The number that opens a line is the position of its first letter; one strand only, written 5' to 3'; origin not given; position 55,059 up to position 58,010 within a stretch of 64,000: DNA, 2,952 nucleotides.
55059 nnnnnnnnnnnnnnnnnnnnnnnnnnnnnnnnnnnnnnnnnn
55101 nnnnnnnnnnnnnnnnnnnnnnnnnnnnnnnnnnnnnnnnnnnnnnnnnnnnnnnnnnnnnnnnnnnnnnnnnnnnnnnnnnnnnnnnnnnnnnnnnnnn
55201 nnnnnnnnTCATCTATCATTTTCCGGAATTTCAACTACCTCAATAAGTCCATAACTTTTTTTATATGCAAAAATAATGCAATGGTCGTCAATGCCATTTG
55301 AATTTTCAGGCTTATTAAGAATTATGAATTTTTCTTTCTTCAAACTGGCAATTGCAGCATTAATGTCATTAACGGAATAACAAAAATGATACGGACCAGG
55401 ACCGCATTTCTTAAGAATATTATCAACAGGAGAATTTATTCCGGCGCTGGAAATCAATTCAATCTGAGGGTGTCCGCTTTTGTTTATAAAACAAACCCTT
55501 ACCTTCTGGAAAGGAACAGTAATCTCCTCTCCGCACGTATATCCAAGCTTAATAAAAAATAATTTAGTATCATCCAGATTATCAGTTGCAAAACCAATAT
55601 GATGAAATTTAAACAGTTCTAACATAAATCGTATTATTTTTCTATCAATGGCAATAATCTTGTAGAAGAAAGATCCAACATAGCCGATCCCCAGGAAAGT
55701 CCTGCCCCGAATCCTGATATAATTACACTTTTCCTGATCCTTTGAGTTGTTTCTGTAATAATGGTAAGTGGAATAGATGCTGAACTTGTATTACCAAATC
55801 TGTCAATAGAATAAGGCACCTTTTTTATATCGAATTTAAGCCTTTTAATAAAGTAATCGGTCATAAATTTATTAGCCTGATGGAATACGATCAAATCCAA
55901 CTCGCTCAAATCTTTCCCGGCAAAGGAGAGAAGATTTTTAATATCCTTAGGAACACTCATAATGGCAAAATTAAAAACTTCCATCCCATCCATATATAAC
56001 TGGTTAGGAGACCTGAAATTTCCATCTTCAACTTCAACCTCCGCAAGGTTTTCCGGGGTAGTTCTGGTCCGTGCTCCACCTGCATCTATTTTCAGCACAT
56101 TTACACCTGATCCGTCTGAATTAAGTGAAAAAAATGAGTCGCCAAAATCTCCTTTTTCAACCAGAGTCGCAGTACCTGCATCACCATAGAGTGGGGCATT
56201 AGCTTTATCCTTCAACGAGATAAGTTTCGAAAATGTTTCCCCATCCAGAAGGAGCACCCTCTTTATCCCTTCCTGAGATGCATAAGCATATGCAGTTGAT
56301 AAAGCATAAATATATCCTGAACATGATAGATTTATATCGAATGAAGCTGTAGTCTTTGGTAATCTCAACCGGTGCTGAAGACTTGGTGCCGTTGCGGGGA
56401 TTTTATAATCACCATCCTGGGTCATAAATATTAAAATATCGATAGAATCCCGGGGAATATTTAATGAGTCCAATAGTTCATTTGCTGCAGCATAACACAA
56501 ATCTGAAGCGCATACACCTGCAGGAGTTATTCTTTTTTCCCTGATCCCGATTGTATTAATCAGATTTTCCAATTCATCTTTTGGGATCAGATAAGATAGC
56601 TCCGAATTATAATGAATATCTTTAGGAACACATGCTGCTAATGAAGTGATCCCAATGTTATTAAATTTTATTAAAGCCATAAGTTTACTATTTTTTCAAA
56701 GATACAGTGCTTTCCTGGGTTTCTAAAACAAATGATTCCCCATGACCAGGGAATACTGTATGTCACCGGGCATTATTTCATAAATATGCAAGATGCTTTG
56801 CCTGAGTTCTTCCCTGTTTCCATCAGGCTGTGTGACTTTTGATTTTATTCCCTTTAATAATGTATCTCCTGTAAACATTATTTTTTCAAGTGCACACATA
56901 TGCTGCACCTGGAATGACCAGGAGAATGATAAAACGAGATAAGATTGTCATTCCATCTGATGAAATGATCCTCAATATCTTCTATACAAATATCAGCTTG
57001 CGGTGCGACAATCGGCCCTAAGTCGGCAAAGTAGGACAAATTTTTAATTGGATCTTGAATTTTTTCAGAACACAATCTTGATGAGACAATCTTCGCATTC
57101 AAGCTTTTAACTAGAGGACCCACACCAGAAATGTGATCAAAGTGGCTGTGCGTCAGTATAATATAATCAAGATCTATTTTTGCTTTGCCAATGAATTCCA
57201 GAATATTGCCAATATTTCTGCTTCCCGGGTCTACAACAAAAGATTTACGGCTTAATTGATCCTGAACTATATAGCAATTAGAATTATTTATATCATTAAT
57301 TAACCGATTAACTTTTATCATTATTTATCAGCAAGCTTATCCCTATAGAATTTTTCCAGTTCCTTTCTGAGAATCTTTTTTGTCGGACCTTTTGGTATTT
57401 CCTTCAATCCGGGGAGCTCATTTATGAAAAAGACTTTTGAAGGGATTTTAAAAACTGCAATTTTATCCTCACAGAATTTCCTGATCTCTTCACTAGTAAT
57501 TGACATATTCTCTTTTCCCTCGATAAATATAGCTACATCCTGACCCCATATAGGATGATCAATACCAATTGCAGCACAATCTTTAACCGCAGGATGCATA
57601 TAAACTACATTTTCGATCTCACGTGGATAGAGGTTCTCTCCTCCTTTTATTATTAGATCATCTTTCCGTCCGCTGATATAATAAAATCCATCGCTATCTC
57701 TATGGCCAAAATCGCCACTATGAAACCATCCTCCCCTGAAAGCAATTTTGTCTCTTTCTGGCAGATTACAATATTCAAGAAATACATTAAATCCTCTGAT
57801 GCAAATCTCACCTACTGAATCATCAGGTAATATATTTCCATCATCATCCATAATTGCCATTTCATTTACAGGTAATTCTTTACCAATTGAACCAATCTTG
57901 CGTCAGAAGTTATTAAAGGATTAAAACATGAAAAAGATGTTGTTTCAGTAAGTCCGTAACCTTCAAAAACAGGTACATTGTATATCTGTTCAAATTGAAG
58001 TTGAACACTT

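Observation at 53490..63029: ACP-dependent cassette predicted to build and attach an unusual N-acyl group to an amino sugar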

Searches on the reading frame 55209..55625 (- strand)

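Call 5: search_protein_families(library=pfam, proteins=[window:55209-55625:-], max_evalue=0.01)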
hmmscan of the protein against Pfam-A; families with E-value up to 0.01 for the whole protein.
window:55209-55625:- (138 aa): 2 families
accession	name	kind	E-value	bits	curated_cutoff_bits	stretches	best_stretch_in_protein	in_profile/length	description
PF13669.12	Glyoxalase_4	-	1.9e-19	70.4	27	1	8-116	1-106/109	Glyoxalase/Bleomycin resistance protein/Dioxygenase superfamily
PF00903.31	Glyoxalase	-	7e-05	23.6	20.6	1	6-107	1-100/121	Glyoxalase/Bleomycin resistance protein/Dioxygenase superfamily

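Call 9: search_protein_families(library=ncbifam, proteins=[window:55209-55625:-], max_evalue=0.001)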
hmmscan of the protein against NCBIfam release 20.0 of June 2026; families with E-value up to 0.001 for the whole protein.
window:55209-55625:- (138 aa): 1 family
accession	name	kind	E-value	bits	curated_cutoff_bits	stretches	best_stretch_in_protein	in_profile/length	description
TIGR03081.1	metmalonyl_epim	equivalog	4.1e-17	62.9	114.95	1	6-129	1-126/129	methylmalonyl-CoA epimerase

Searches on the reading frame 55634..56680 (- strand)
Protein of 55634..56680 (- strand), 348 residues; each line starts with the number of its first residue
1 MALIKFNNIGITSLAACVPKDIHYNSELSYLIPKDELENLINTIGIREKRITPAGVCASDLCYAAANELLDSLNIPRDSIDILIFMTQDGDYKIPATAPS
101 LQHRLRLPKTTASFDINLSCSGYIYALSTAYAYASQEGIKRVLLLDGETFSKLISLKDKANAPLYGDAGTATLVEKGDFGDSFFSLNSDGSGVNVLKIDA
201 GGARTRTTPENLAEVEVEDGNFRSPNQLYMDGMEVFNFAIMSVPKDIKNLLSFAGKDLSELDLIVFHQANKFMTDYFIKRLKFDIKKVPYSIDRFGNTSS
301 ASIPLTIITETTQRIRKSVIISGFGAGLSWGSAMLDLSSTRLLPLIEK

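Call 5: search_protein_families(library=pfam, proteins=[window:55634-56680:-], max_evalue=0.01)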
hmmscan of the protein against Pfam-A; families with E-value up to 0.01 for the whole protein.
window:55634-56680:- (348 aa): 2 families
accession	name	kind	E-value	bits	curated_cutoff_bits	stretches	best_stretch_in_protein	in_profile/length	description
PF08541.16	ACP_syn_III_C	-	1.1e-20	74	26.6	1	253-335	3-88/90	3-Oxoacyl-[acyl-carrier-protein (ACP)] synthase III C terminal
PF08545.16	ACP_syn_III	-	7.9e-17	61.4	24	1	114-181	1-68/80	3-Oxoacyl-[acyl-carrier-protein (ACP)] synthase III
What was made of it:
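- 55634..56680 (-): KAS III (FabH-like) condensing enzyme. ACP_syn_III plus ACP_syn_III_C (call 5).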

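Call 8: search_protein_families(library=ncbifam, proteins=[window:55634-56680:-], max_evalue=0.001)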
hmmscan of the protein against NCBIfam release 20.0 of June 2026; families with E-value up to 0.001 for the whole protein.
window:55634-56680:- (348 aa): 9 families
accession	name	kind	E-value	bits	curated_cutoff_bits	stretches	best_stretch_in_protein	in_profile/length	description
NF009519.0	PRK12880.1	equivalog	8.6e-71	239.1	436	1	5-337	4-338/353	beta-ketoacyl-ACP synthase III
NF006829.0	PRK09352.1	subfamily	5.1e-68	229.4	249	1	8-336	4-320/322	beta-ketoacyl-ACP synthase 3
TIGR00747.1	fabH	subfamily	7e-55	186.3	292.1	1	9-335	3-320/322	beta-ketoacyl-ACP synthase III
NF004623.0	PRK05963.1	equivalog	5.9e-39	134.2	437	1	42-335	38-326/328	beta-ketoacyl-ACP synthase III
NF005541.0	PRK07204.1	equivalog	1.3e-29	103.6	402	1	55-336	49-328/329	beta-ketoacyl-ACP synthase III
NF005703.0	PRK07515.1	equivalog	3e-25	88.9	304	1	58-335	96-370/373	beta-ketoacyl-ACP synthase III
NF005308.0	PRK06840.1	equivalog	1.3e-24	86.8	315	1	7-335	3-333/339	3-oxoacyl-ACP synthase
NF006720.0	PRK09258.1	equivalog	9.2e-24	84.4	285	1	38-329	41-330/338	3-oxoacyl-ACP synthase III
NF003274.0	PRK04262.1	equivalog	1.9e-09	37.1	244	1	8-145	2-138/347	hydroxymethylglutaryl-CoA synthase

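Call 11: find_encoding_contigs(protein=window:55634-56680:-, flank=10000, max_places=8)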
Protein window:55634-56680:- (348 aa): 2 contigs read that carry it; 2 places shown.
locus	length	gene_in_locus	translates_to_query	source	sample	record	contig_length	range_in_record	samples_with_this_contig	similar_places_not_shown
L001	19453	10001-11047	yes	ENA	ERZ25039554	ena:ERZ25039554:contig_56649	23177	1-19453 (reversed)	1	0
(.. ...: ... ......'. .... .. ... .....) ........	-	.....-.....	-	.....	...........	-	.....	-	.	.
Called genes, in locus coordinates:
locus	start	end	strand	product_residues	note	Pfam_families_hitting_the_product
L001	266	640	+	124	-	-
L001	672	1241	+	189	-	-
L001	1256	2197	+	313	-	PF01073:3Beta_HSD (weak), PF01370:Epimerase, PF16363:GDP_Man_Dehyd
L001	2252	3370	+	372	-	PF00534:Glycos_transf_1, PF13692:Glyco_trans_1_4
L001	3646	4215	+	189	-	PF02585:PIG-L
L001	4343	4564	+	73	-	PF00550:PP-binding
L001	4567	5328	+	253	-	PF23441:SDR (faint), PF00106:adh_short, PF08659:KR, PF13561:adh_short_C2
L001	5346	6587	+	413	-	PF00155:Aminotran_1_2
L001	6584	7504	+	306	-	PF00389:2-Hacid_dh, PF02826:2-Hacid_dh_C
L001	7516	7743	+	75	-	PF00550:PP-binding (weak)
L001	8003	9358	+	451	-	PF00501:AMP-binding, PF13193:AMP-binding_C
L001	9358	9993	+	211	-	PF23023:Anti-Pycsar_Apyc1 (faint), PF00753:Lactamase_B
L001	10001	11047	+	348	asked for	PF08545:ACP_syn_III, PF08541:ACP_syn_III_C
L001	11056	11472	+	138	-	PF13669:Glyoxalase_4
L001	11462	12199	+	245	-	PF23441:SDR (weak), PF00106:adh_short, PF01370:Epimerase (weak), PF08659:KR, PF13561:adh_short_C2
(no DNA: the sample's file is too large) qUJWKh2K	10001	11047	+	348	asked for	PF08545:ACP_syn_III, PF08541:ACP_syn_III_C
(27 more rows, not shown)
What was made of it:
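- Checked: A short-read assembly of the same locus has a 536-aa ligase and a 211-aa MBL (call 11).
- The genes are intact in a short-read assembly (call 11). A short-read assembly with an identical KAS III protein has both genes intact (call 11).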

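Call 43: search_solved_structures(query=window:55637-56680:-, max_evalue=1e-30)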
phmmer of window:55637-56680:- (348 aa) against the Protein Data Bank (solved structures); distinct sequences matched with E-value up to 1e-30: 20.
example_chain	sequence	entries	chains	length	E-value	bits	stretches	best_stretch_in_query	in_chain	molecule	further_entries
4efi_A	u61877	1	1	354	5.2e-62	212.9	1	11-347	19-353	3-oxoacyl-(Acyl-carrier protein) synthase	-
3gwa_A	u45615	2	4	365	3e-57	197.3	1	10-335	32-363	3-oxoacyl-(Acyl-carrier-protein) synthase III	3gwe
5bqs_A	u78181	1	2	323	1.8e-40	142.2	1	11-335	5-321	3-oxoacyl-[acyl-carrier-protein] synthase 3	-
1ub7_A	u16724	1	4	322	2.6e-40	141.6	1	10-335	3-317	3-oxoacyl-[acyl-carrier protein] synthase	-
3il5_A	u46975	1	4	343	5.8e-38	133.9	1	11-337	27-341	3-oxoacyl-[acyl-carrier-protein] synthase 3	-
4ryb_A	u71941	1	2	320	1.6e-37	132.4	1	38-335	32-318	3-oxoacyl-[acyl-carrier-protein] synthase 3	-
3il6_A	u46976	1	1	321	3.3e-37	131.4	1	13-336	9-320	3-oxoacyl-[acyl-carrier-protein] synthase 3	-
3il4_A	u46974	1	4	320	4e-37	131.1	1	13-336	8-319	3-oxoacyl-[acyl-carrier-protein] synthase 3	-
8vd9_A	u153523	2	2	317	1.4e-35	126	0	9-196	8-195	Beta-ketoacyl-[acyl-carrier-protein] synthase III 1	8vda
1zow_A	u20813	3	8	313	2.1e-35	125.4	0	8-200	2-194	3-oxoacyl-[acyl-carrier-protein] synthase III | 3-oxoacyl-[acyl-carrier-protein] synthase 3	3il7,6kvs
4dfe_A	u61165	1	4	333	3.6e-35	124.7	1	40-335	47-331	3-oxoacyl-[acyl-carrier-protein] synthase 3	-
8vdb_A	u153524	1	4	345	4.7e-35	124.3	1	10-333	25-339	Beta-ketoacyl-[acyl-carrier-protein] synthase III 2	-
4nhd_A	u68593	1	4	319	8e-34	120.3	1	15-335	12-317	3-oxoacyl-[acyl-carrier-protein] synthase 3 protein 1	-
4ylt_A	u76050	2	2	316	5.6e-33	117.5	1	15-335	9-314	3-oxoacyl-[acyl-carrier-protein] synthase 3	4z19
1ebl_A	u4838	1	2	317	4.5e-32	114.5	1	15-335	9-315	BETA-KETOACYL-ACP SYNTHASE III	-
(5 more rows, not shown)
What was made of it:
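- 55634..56680 (-): The best solved relatives are the 3-oxoacyl-ACP synthase III entries 4efi and 3gwa (call 43).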

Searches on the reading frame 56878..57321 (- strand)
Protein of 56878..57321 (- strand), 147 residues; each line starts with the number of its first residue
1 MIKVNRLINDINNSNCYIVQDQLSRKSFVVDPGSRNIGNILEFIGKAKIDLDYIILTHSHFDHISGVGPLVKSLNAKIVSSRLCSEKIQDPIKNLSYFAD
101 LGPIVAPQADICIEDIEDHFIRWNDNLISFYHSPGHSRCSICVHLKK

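Call 4: search_protein_families(library=pfam, proteins=[window:56878-57321:-], max_evalue=0.01)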
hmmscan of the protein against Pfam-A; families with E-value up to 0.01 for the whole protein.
window:56878-57321:- (147 aa): 2 families
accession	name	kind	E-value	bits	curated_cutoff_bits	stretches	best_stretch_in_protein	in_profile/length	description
PF00753.33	Lactamase_B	-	4.6e-19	69.6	22.7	1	13-145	5-139/196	Metallo-beta-lactamase superfamily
PF12706.13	Lactamase_B_2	-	6.5e-05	23.1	27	1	50-93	30-71/200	Beta-lactamase superfamily domain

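Call 8: search_protein_families(library=ncbifam, proteins=[window:56878-57321:-], max_evalue=0.001)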
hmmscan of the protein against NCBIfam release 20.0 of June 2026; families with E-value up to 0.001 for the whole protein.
window:56878-57321:- (147 aa): 15 families
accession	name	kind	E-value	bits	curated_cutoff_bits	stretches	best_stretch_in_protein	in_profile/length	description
TIGR03413.1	GSH_gloB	equivalog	2.2e-10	40.3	200.8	1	12-83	8-76/248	hydroxyacylglutathione hydrolase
NF012229.1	bla_class_B_core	domain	3.1e-09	37.1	100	1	26-145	25-138/139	metallo-beta-lactamase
NF000469.2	CAR_gen_B3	exception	1.6e-06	27.3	500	1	37-138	100-197/311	CAR family subclass B3 metallo-beta-lactamase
NF007597.0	PRK10241.1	equivalog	8.1e-06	25.3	421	1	14-79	12-74/251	hydroxyacylglutathione hydrolase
NF040641.1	bifunc_ST_SDO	equivalog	9.1e-06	24.8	625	1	4-144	155-291/423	bifunctional sulfur transferase/dioxygenase Blh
NF033105.1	bla_subclass_B3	equivalog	2e-05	24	240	1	42-140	53-150/257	subclass B3 metallo-beta-lactamase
NF001911.0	PRK00685.1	equivalog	2.6e-05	23.8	144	1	27-81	19-71/228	metal-dependent hydrolase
NF041804.1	MBL_fold_SolJ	exception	5e-05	22.6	350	1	10-82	16-85/224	solanimycin biosynthesis MBL-fold hydrolase SolJ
NF049846.1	blaAHM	exception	7.2e-05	21.8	590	1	10-79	69-138/304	AHM family subclass B3-like metallo-beta-lactamase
TIGR02651.1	RNase_Z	equivalog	0.00014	21.1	292.95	1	45-82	46-83/302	ribonuclease Z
NF047419.1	RNase_J1_RnjA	exception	0.00018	20.3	820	1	43-94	52-103/549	ribonuclease J1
NF047919.1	lactonase_YtnP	equivalog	0.0003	20.1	425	1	28-70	78-119/274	YtnP family quorum-quenching lactonase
NF000427.2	blaCAU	exception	0.00067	19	500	1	35-90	50-105/262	CAU/MBL1b family subclass B3 metallo-beta-lactamase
NF033088.2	bla_subclass_B1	equivalog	0.00069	19.3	200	0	13-145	30-148/217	subclass B1 metallo-beta-lactamase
NF000405.1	HARLDQ_not_B3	exception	0.00088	18.9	350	1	31-138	59-164/267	HARLDQ motif MBL-fold protein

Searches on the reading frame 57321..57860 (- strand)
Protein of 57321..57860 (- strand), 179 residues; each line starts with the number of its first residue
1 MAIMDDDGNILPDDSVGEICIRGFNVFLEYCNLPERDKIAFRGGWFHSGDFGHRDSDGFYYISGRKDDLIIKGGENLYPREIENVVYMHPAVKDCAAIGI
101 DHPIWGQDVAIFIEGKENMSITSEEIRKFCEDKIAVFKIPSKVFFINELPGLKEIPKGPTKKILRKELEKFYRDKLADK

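Call 4: search_protein_families(library=pfam, proteins=[window:57321-57860:-], max_evalue=0.01)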
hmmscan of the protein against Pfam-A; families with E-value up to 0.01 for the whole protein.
window:57321-57860:- (179 aa): 3 families
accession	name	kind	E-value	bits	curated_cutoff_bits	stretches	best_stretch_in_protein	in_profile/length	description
PF13193.12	AMP-binding_C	-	1.2e-15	58.6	24.5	1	81-150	1-70/76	AMP-binding enzyme C-terminal domain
PF00501.34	AMP-binding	-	0.00023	20.5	29.9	1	1-30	353-383/384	AMP-binding enzyme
PF23562.2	AMP-binding_C_3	-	0.005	17.6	20.8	0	67-129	2-70/124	AMP-binding enzyme C-terminal domain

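Call 8: search_protein_families(library=ncbifam, proteins=[window:57321-57860:-], max_evalue=0.001)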
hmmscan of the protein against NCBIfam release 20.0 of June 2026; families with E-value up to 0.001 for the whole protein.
window:57321-57860:- (179 aa): 98 families (the best 25 are shown)
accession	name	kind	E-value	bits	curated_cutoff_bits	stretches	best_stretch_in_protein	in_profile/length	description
NF004837.0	PRK06187.1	subfamily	7.5e-50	169.7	476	1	2-175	356-525/531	long-chain-fatty-acid--CoA ligase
NF006182.0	PRK08316.1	subfamily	1.2e-46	159.3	663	1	2-174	353-519/523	fatty acyl-CoA synthetase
NF005676.0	PRK07470.1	equivalog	1.4e-46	159.2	774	1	2-170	365-531/544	acyl-CoA synthetase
NF009233.0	PRK12583.1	subfamily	7e-46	156.7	832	1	2-150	385-534/558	fatty acid CoA ligase family protein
NF002966.0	PRK03640.1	equivalog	3.1e-42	144.8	556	1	5-171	321-479/483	o-succinylbenzoate--CoA ligase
NF005307.0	PRK06839.1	equivalog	1.9e-40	139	748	1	3-174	330-495/496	o-succinylbenzoate--CoA ligase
NF052580.1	Str24CoAsynCasG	equivalog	4.3e-39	134.3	750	1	1-169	384-547/548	steroid-24-oyl-CoA synthetase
NF005702.0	PRK07514.1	subfamily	9e-39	133.2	558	1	3-173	335-505/506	malonyl-CoA synthase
NF004797.0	PRK06145.1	equivalog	1.3e-38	132.6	850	1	2-169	331-496/499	acyl-CoA synthetase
NF052269.1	Staph_lig_FadD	equivalog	2.2e-38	131.9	650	1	2-175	329-496/499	long-chain-fatty-acid--CoA ligase FadD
NF005463.0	PRK07059.1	subfamily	2.3e-37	128.7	869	1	2-169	392-553/557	long-chain-fatty-acid--CoA ligase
NF006523.0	PRK08974.1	equivalog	3.1e-37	127.9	884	1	2-175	390-556/561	long-chain-fatty-acid--CoA ligase FadD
NF006020.0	PRK08162.1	subfamily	2.1e-36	125.4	677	1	14-170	387-536/545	acyl-CoA synthetase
TIGR01923.1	menE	equivalog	2.2e-36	125.7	330.15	1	14-168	296-442/442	o-succinylbenzoate--CoA ligase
NF005859.1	PRK07788.1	exception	4.2e-35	121.3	875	1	2-170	397-556/560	long-chain-fatty-acid--CoA ligase FadD2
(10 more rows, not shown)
